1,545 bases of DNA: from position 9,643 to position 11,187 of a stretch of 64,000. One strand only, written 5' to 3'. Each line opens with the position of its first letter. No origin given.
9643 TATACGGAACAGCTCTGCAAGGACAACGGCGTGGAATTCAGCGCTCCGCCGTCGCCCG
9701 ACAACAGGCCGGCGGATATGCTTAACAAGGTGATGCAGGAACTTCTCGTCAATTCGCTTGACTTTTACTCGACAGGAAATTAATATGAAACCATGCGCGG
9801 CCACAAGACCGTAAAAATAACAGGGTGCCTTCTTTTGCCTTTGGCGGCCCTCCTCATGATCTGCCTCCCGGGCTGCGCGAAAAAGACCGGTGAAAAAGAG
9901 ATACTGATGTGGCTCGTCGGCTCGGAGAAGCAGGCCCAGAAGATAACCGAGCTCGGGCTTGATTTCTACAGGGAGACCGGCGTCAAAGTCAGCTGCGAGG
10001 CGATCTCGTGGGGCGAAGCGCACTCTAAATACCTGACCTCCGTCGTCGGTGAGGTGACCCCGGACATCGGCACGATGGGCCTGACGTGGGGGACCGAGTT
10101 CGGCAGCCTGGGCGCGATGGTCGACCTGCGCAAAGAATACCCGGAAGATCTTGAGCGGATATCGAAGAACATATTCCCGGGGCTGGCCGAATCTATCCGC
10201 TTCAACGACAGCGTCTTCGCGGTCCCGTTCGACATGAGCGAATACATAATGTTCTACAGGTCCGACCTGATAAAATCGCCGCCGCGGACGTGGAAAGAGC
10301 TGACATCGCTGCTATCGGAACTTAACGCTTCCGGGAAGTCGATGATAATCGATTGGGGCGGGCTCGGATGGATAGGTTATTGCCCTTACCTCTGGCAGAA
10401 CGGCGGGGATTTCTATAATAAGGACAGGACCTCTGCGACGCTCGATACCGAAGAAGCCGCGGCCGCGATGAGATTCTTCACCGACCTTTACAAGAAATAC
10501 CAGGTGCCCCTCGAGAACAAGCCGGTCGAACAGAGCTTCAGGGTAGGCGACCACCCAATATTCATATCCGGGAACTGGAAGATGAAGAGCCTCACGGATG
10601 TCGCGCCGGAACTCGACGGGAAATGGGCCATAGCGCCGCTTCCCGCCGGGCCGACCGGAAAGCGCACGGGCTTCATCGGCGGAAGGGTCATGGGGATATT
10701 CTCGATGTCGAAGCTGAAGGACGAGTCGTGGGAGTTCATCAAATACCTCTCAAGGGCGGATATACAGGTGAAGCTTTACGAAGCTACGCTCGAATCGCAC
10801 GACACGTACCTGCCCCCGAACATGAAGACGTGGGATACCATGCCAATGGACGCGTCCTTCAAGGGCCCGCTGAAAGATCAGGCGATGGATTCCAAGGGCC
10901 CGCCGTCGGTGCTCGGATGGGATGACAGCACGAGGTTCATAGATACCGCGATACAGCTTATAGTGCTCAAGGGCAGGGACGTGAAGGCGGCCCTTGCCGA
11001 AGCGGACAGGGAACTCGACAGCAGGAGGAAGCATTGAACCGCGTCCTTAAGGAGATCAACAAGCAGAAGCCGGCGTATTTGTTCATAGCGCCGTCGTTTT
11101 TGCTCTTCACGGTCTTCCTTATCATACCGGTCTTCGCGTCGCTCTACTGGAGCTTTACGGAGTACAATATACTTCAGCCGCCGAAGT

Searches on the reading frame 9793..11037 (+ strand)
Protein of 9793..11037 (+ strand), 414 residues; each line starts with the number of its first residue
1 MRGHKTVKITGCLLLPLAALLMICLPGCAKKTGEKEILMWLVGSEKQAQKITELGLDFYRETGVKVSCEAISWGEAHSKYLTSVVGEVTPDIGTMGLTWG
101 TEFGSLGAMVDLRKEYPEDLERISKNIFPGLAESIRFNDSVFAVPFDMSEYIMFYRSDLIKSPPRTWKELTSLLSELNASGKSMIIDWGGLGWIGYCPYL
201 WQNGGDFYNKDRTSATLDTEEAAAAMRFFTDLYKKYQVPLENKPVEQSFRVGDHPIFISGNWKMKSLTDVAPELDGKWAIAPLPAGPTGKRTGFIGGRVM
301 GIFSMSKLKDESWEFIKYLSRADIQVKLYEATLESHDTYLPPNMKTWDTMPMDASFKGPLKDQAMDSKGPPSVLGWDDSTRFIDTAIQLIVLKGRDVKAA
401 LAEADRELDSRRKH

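Call 26: search_protein_families(library=pfam, proteins=[window:9793-11037:+], max_evalue=0.001)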
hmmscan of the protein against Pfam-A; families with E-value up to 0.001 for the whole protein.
window:9793-11037:+ (414 aa): 2 families
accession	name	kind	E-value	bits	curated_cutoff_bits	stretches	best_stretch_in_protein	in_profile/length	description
PF01547.30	SBP_bac_1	-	6e-32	112.3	26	1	50-325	9-306/307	Bacterial extracellular solute-binding protein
PF13416.11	SBP_bac_8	-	1.4e-27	97.6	27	1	57-332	5-256/279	Bacterial extracellular solute-binding protein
